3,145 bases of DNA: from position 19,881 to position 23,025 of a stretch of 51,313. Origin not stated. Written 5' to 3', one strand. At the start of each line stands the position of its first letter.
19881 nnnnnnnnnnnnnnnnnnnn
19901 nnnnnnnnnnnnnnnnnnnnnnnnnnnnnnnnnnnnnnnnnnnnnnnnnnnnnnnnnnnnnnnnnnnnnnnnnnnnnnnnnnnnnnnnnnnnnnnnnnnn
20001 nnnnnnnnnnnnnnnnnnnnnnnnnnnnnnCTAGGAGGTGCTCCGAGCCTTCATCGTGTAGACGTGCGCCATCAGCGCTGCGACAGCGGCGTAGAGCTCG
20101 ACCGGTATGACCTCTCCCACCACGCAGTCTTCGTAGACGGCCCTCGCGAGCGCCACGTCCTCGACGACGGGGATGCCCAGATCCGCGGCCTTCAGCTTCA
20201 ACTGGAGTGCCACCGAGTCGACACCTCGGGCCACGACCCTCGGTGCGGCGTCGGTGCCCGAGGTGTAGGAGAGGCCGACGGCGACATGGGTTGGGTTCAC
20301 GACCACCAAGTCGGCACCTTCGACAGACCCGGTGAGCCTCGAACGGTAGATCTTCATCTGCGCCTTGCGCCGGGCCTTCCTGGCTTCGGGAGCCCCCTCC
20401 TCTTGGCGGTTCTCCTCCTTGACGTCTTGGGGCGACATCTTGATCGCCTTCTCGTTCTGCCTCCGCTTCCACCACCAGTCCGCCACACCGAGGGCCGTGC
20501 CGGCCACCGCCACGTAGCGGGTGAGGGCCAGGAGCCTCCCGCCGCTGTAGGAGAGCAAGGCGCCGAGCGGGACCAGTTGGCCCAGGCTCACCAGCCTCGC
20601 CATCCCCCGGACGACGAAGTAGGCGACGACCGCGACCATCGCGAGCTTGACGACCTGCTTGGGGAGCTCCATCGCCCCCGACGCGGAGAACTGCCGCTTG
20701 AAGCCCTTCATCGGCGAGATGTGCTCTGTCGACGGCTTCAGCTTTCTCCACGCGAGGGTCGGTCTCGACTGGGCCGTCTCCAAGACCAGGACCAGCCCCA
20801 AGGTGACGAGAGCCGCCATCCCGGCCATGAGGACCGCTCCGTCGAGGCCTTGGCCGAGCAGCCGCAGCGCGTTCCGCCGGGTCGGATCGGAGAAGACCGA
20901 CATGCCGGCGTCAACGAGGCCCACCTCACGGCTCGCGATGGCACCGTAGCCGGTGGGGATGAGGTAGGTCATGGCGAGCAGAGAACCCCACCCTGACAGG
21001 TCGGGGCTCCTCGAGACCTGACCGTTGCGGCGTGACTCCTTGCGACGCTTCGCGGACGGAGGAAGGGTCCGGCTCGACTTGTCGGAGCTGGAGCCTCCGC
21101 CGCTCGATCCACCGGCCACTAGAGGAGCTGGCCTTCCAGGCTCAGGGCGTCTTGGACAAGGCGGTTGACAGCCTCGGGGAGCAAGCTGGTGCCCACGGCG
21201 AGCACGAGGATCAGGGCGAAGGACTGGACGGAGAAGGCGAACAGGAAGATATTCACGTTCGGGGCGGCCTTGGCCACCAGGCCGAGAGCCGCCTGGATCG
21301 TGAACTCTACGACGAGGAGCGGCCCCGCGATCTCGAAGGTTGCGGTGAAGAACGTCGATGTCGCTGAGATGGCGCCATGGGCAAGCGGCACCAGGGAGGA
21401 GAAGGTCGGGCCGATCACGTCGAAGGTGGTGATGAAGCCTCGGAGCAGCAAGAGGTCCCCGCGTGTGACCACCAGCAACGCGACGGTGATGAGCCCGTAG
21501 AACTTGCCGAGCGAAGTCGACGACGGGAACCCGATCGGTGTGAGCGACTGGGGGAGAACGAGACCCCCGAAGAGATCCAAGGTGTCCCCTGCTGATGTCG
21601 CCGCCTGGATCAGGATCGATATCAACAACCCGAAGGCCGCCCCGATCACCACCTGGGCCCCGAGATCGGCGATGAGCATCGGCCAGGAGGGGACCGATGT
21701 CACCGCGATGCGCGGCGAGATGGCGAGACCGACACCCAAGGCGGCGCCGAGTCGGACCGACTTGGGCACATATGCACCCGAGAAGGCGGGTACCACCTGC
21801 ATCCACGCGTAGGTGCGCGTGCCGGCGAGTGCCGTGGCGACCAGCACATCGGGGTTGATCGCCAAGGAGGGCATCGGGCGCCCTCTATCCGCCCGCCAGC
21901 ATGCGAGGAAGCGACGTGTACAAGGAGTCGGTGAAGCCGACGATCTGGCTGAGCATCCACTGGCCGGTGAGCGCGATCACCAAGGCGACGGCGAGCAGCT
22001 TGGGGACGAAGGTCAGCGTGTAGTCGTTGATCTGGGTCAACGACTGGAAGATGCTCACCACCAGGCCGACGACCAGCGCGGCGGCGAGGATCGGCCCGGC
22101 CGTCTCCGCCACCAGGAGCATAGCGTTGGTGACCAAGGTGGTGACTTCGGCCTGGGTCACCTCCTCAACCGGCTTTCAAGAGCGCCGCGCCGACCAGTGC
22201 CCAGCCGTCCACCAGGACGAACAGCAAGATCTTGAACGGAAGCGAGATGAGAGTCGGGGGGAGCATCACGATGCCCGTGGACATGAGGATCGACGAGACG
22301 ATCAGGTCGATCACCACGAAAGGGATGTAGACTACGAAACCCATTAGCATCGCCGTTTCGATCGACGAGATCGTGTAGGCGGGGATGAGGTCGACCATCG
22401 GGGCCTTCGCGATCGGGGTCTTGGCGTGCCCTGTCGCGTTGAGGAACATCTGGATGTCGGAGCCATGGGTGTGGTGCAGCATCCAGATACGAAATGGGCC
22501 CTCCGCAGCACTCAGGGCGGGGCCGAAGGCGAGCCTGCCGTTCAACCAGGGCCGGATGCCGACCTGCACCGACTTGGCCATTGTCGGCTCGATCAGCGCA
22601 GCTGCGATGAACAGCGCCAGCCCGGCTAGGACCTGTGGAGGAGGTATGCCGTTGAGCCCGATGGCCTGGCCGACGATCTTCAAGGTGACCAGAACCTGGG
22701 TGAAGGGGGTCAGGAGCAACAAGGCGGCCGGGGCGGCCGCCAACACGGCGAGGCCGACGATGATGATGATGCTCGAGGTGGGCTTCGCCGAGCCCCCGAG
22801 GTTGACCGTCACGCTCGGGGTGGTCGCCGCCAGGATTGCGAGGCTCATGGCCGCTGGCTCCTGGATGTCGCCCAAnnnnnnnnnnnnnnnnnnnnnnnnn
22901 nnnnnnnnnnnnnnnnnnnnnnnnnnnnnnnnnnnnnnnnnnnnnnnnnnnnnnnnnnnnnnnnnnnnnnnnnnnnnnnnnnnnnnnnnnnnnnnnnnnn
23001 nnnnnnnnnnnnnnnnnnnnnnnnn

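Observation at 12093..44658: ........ regulon: a sigma-28-type -10 box precedes many flagellar genes and sits a fixed 7-8 nt from six start codons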

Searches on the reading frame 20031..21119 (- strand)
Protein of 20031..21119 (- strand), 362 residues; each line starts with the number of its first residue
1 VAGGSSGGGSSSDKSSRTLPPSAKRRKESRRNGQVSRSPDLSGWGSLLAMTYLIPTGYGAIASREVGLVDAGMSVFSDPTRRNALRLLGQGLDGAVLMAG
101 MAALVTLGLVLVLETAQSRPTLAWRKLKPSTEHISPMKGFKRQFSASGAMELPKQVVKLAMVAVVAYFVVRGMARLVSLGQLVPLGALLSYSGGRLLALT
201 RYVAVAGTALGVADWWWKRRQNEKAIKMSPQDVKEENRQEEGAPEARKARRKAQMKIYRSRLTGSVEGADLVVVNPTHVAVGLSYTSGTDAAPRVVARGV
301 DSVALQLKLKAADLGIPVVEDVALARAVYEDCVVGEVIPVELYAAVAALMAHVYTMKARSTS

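Call 9: search_protein_families(library=pfam, proteins=[window:20031-20972:-], max_evalue=0.01)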
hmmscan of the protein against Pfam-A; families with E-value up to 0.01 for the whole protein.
window:20031-20972:- (313 aa): 1 family
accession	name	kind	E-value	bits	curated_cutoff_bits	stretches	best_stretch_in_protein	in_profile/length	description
PF01312.24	Bac_export_2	-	2.2e-75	254.4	24.4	1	29-304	61-335/335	FlhB HrpN YscU SpaS Family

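Call 24: find_related_loci(query=window:20031-21119:-, collection=genome_contigs, flank=10000)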
Query window:20031-21119:- (362 aa) in genome_contigs; peptide patterns used: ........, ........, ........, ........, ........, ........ (x = any residue, [..] = any of these).
62 stretches matched a pattern, but none encodes a relative of the query by tblastn (E <= 1e-3).

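Call 25: find_homologous_proteins(query=window:20031-21119:-, max_evalue=1e-20)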
Query window:20031-21119:- (362 aa): 86 proteins with E <= 1e-20 among 8000 candidates.
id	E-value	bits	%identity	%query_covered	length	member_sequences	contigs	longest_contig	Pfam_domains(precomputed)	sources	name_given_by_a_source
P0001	4.5e-226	767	100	100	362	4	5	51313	PF01312.25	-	-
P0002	1.3e-168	578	74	99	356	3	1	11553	PF01312.25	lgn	-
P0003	2.2e-143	495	66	100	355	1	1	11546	PF01312.25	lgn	-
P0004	2.4e-107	377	53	96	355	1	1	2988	PF01312.25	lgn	-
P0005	2.8e-106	373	49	97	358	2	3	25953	PF01312.25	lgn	-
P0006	5.5e-106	372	52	96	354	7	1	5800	PF01312.25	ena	-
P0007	4.3e-105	369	51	96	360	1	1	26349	PF01312.25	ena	-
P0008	2.5e-104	367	49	98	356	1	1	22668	PF01312.25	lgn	-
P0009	5.6e-104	366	49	96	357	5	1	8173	PF01312.25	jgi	-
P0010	1.2e-103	365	50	97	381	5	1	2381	PF01312.25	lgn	-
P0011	5.9e-103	362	50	96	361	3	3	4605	PF01312.25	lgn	-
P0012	2.0e-102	361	50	96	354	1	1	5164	PF01312.25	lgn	-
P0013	2.4e-102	360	49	98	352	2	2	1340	PF01312.25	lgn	-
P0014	2.4e-94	334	49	95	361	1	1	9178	PF01312.25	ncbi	ncbi:MAG: EscU/YscU/HrcU family type III secretion system export apparatus switch protein [Acidimicr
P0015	4.4e-90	320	50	86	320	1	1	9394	PF01312.25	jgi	jgi:flagellar biosynthetic protein FlhB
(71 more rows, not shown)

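Call 26: find_encoding_contigs(protein=P0002, flank=10000, max_places=2)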
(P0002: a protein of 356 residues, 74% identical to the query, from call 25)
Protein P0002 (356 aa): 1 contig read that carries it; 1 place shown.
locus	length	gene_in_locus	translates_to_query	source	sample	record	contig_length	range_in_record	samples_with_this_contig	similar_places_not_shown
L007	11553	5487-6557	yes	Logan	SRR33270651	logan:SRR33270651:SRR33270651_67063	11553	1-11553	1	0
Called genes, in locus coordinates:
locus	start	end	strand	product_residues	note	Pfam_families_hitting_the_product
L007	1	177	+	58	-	?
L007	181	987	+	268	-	PF01618:MotA_ExbB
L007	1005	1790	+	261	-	PF13677:MotB_plug, PF00691:OmpA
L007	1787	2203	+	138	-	PF03748:FliL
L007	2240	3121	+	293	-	PF02154:FliM, PF01052:FliMN_C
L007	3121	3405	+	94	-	PF01052:FliMN_C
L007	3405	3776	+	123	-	PF04347:FliO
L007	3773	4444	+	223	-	PF00813:FliP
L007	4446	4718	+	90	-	PF01313:Bac_export_3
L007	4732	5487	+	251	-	PF01311:Bac_export_1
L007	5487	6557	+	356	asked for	PF01312:Bac_export_2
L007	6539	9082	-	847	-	PF00535:Glycos_transf_2, PF10111:Glyco_tranf_2_2 (faint), PF13641:Glyco_tranf_2_3, PF20706:GT4-conflict (weak), PF00534:Glycos_transf_1, PF13692:Glyco_trans_1_4, PF08241:Methyltransf_11 (faint)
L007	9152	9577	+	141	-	-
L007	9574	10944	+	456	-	PF22638:FlgK_D1, PF06429:Flg_bbr_C (weak)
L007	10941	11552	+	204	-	?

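Call 27: find_encoding_contigs(protein=P0003, flank=10000, max_places=2)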
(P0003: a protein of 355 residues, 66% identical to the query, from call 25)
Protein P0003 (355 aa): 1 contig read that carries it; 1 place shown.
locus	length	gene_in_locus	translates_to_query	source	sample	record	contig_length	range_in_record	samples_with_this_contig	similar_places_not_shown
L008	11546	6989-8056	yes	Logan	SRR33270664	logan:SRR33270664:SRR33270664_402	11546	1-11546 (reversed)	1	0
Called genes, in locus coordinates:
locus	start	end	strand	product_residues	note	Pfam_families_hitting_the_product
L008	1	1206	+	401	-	?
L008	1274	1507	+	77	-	PF06289:FlbD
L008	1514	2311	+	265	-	PF01618:MotA_ExbB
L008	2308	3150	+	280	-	PF13677:MotB_plug, PF00691:OmpA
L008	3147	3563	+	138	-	PF03748:FliL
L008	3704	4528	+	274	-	PF02154:FliM, PF01052:FliMN_C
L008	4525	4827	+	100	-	PF01052:FliMN_C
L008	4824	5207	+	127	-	PF04347:FliO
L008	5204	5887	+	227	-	PF00813:FliP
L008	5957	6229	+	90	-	PF01313:Bac_export_3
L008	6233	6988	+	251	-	PF01311:Bac_export_1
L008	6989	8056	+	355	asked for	PF01312:Bac_export_2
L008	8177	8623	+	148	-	-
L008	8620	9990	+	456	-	PF22638:FlgK_D1, PF06429:Flg_bbr_C (weak)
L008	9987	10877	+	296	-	PF00669:Flagellin_N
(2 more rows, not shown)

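Call 28: find_encoding_contigs(protein=P0007, flank=10000, max_places=2)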
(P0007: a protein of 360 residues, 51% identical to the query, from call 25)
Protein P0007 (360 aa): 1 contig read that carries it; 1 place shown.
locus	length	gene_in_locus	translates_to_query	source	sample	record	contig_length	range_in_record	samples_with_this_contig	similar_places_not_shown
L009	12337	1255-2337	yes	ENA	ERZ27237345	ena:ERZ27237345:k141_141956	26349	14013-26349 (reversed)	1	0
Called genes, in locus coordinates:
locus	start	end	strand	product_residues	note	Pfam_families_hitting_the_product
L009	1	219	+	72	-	?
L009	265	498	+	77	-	PF01313:Bac_export_3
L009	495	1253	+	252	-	PF01311:Bac_export_1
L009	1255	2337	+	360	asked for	PF01312:Bac_export_2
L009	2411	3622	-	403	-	PF01385:OrfB_IS605, PF07282:Cas12f1-like_TNB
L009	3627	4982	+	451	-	-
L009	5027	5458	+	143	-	-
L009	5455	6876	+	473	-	PF22638:FlgK_D1, PF06429:Flg_bbr_C (weak)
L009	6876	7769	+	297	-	PF00669:Flagellin_N, PF00700:Flagellin_C (weak)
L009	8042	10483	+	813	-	PF00535:Glycos_transf_2, PF10111:Glyco_tranf_2_2 (faint), PF13641:Glyco_tranf_2_3 (faint), PF20706:GT4-conflict, PF00534:Glycos_transf_1, PF13692:Glyco_trans_1_4, PF08241:Methyltransf_11, PF13649:Methyltransf_25 (weak)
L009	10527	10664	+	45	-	-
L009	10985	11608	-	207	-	PF13274:SocA_Panacea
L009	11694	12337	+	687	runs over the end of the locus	PF00771:FHIPEP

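Call 40: find_encoding_contigs(protein=P0005, flank=10000, max_places=2)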
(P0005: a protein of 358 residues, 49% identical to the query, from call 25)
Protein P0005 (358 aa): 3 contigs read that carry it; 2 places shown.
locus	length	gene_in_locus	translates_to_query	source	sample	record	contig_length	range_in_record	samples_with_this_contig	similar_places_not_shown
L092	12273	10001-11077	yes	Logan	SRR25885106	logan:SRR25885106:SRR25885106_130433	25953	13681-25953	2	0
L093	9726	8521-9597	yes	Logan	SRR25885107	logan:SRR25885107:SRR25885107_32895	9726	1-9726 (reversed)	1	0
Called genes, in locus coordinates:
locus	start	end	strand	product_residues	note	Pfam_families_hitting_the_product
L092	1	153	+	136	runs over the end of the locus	-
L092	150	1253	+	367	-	PF00877:NLPC_P60, PF01464:SLT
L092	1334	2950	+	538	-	PF02120:Flg_hook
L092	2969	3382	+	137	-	PF03963:FlgD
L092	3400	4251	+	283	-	PF00460:Flg_bb_rod, PF22692:LlgE_F_G_D1, PF06429:Flg_bbr_C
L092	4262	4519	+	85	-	PF06289:FlbD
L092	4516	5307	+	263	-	PF01618:MotA_ExbB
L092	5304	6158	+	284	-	PF13677:MotB_plug, PF00691:OmpA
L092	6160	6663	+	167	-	PF03748:FliL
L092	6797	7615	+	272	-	PF02154:FliM, PF01052:FliMN_C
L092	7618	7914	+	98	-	PF01052:FliMN_C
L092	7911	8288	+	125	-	PF04347:FliO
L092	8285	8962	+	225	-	PF00813:FliP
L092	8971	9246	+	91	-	PF01313:Bac_export_3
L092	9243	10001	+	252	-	PF01311:Bac_export_1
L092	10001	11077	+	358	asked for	PF01312:Bac_export_2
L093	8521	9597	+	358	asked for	PF01312:Bac_export_2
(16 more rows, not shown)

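Call 41: find_encoding_contigs(protein=P0008, flank=10000, max_places=2)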
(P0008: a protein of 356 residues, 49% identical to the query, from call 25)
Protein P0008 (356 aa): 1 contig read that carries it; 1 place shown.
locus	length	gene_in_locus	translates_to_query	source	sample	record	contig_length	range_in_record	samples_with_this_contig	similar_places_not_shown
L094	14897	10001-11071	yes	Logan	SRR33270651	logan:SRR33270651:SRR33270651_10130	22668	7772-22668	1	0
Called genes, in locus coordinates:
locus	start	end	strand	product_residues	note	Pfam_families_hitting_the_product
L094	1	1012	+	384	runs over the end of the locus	PF00877:NLPC_P60, PF01464:SLT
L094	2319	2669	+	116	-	PF02120:Flg_hook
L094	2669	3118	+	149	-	PF03963:FlgD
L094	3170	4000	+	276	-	PF00460:Flg_bb_rod, PF22692:LlgE_F_G_D1, PF06429:Flg_bbr_C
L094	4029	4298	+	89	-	PF06289:FlbD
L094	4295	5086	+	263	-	PF01618:MotA_ExbB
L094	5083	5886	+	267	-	PF13677:MotB_plug, PF00691:OmpA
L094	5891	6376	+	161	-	PF03748:FliL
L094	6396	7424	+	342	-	PF02154:FliM, PF01052:FliMN_C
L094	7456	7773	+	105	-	PF01052:FliMN_C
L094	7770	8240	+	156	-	PF04347:FliO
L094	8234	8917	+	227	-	PF00813:FliP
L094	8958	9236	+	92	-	PF01313:Bac_export_3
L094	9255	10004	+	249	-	PF01311:Bac_export_1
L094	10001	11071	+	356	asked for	PF01312:Bac_export_2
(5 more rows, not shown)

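Call 64: find_related_loci(query=A2, collection=genome_contigs, flank=10000)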
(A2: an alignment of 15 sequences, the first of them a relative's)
Query A2 (362 aa) in genome_contigs; peptide patterns used: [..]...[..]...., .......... (x = any residue, [..] = any of these).
575 stretches matched a pattern; 279 encode a relative of the query (tblastn E <= 1e-3); the best 80 are kept; 80 distinct loci.
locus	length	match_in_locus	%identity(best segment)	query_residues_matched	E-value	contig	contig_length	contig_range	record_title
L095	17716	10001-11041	35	12-359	3e-63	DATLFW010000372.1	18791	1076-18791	MAG TPA_asm: Acidimicrobiia bacterium isolate SMAG_U13598 k141_61172, whole genome shotgun sequence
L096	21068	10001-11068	38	3-359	2e-57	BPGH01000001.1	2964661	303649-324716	MAG: Acidimicrobiia bacterium KatS3mg009 DNA, contig_6993, whole genome shotgun sequence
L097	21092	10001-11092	33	1-362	5e-56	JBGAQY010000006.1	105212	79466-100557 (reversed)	MAG: Acidimicrobiales bacterium isolate MAG_AAO_H10.38 AAOH10-38_opera_contig_978, whole genome shotgun sequence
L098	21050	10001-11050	37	12-362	2e-54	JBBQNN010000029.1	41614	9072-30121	MAG: Mycobacteriales bacterium isolate Co_metawrap_279 Cmw_279_k141_18483445_length_41614_cov_12.0000, whole genome shot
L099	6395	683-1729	34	13-362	6e-53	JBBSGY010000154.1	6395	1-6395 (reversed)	MAG: Acidimicrobiales bacterium isolate LS2_sbin.53 LS2_sbin.53_K_656655_L_6395_cov_9.1641, whole genome shotgun sequenc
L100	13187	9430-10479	36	4-359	2e-50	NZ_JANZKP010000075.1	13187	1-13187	Cellulomonas sp. RIT-PI-Y 75, whole genome shotgun sequence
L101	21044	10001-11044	33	12-362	6e-49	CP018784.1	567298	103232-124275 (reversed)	Curtobacterium pusillum strain AA3 plasmid pCPAA3, complete sequence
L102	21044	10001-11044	33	11-361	3e-48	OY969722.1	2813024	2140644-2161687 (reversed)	MAG: uncultured Actinomycetota bacterium isolate MFD10113.bin.2.32 genome assembly, chromosome: 1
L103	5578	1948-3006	34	2-361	4e-48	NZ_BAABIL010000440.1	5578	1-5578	Kineococcus glutinatus strain JCM 18126 sequence440, whole genome shotgun sequence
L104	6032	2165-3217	36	6-362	2e-47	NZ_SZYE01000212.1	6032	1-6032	Cellulomonas hominis strain CS1 NODE_212_length_6109_cov_37.919091, whole genome shotgun sequence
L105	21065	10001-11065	34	5-359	6e-47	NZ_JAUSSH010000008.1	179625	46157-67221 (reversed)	Paeniglutamicibacter psychrophenolicus strain CC174 Ga0466885_08, whole genome shotgun sequence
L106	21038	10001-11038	36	11-359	2e-47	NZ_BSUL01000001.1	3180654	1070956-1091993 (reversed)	Arenivirga flava strain NBRC 112289 sequence1, whole genome shotgun sequence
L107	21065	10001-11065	34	7-362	7e-47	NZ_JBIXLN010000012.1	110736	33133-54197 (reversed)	Paeniglutamicibacter sp. MACA_103 2455_008_011, whole genome shotgun sequence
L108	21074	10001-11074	31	5-359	5e-47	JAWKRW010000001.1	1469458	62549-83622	MAG: Myxococcota bacterium isolate BC1.76 BC1.76.fa-1, whole genome shotgun sequence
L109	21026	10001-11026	34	15-359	7e-47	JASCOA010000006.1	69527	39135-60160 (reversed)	Microbacteriaceae bacterium PS02343 NODE_6_length_69527_cov_25.079107, whole genome shotgun sequence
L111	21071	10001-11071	35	6-362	1e-46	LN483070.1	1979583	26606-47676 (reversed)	Arthrobacter sp. 11W110_air genome assembly PRJEB5507_assembly_1, scaffold CONTIG000001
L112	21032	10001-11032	35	15-362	2e-46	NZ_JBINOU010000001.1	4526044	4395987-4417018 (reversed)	Georgenia sp. AZ-5 contig_1, whole genome shotgun sequence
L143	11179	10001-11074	34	4-362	2e-40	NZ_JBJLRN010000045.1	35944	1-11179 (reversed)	Kineococcus sp. SYSU DK025 NODE_45_length_35944_cov_25.978306, whole genome shotgun sequence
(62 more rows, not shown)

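Call 72: search_protein_families(library=pfam, proteins=[L105:5954-6877:+, L143:5768-6712:+, L112:6079-6984:+, L097:5495-6475:+, L106:14429-14698:+, L097:4743-5183:+, L111:19640-20788:+], max_evalue=0.001)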
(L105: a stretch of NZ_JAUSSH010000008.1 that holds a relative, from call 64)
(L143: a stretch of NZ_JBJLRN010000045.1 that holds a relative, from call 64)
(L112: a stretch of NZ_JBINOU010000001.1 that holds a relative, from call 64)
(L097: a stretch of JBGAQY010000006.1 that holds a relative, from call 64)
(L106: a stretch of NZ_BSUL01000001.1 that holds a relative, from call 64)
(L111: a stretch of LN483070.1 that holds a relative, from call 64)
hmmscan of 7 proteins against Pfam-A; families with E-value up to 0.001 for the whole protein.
L105:5954-6877:+ (307 aa): 2 families
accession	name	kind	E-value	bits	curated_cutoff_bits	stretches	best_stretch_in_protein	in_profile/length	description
PF02154.20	FliM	-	1.5e-28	100.4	27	1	27-211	1-186/192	Flagellar motor switch protein FliM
PF01052.25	FliMN_C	-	1.5e-13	50.9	23.8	1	233-300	2-69/73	Type III flagellar switch regulator (C-ring) FliN C-term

L143:5768-6712:+ (314 aa): 2 families
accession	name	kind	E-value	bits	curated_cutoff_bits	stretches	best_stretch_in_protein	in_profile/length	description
PF02154.20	FliM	-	3.2e-43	148.3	27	1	26-206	1-182/192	Flagellar motor switch protein FliM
PF01052.25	FliMN_C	-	1.1e-12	48.1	23.8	1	239-305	2-68/73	Type III flagellar switch regulator (C-ring) FliN C-term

L112:6079-6984:+ (301 aa): 2 families
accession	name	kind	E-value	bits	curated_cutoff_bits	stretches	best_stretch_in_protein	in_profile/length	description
PF02154.20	FliM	-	2.7e-32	112.7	27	1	21-203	1-184/192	Flagellar motor switch protein FliM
PF01052.25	FliMN_C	-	7.5e-14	51.9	23.8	1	227-295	2-70/73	Type III flagellar switch regulator (C-ring) FliN C-term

L097:5495-6475:+ (326 aa): 2 families
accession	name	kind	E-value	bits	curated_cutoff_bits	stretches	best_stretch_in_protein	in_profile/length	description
PF02154.20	FliM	-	1.3e-46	159.4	27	1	36-223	1-189/192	Flagellar motor switch protein FliM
PF01052.25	FliMN_C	-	3.6e-17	62.5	23.8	1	251-320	3-72/73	Type III flagellar switch regulator (C-ring) FliN C-term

L106:14429-14698:+ (89 aa): 1 family
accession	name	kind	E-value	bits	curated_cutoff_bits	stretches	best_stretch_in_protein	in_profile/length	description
PF02599.21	CsrA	-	8.1e-24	83.8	27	1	1-52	1-52/53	Global regulator protein family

L097:4743-5183:+ (146 aa): 0 families

L111:19640-20788:+ (382 aa): 2 families
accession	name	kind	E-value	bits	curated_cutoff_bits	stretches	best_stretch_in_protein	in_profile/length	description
PF01053.26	Cys_Met_Meta_PP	-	2.2e-104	349.5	27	1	15-380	1-380/381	Cys/Met metabolism PLP-dependent enzyme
PF00155.27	Aminotran_1_2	-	0.00021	21.1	19.7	1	57-190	37-194/361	Aminotransferase class I and II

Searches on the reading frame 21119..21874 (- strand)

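Call 9: search_protein_families(library=pfam, proteins=[window:21119-21874:-], max_evalue=0.01)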
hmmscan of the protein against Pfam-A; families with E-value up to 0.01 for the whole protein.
window:21119-21874:- (251 aa): 1 family
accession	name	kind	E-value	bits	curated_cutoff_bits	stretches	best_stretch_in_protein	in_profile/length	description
PF01311.25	Bac_export_1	-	3.5e-36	125.4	27.8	1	12-241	2-228/230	Bacterial export proteins, family 1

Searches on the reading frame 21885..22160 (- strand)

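Call 9: search_protein_families(library=pfam, proteins=[window:21885-22160:-], max_evalue=0.01)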
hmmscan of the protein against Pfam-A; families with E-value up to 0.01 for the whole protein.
window:21885-22160:- (91 aa): 1 family
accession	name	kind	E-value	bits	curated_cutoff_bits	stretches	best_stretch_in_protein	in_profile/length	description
PF01313.24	Bac_export_3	-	3.6e-27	94.5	25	1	6-77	2-73/74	Bacterial export proteins, family 3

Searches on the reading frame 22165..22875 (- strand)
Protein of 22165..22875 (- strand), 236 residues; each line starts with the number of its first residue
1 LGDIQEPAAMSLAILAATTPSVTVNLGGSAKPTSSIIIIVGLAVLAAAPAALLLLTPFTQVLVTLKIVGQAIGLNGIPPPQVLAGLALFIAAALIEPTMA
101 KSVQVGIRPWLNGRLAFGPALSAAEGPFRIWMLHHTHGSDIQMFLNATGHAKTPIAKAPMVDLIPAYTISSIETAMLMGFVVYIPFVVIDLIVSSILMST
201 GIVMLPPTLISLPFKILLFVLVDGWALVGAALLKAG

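Call 9: search_protein_families(library=pfam, proteins=[window:22165-22875:-], max_evalue=0.01)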
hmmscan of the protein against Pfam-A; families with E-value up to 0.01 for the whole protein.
window:22165-22875:- (236 aa): 1 family
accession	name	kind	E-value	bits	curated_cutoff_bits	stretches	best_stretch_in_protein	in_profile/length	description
PF00813.25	FliP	-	1.9e-57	194.7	26.9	1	42-230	2-189/191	FliP family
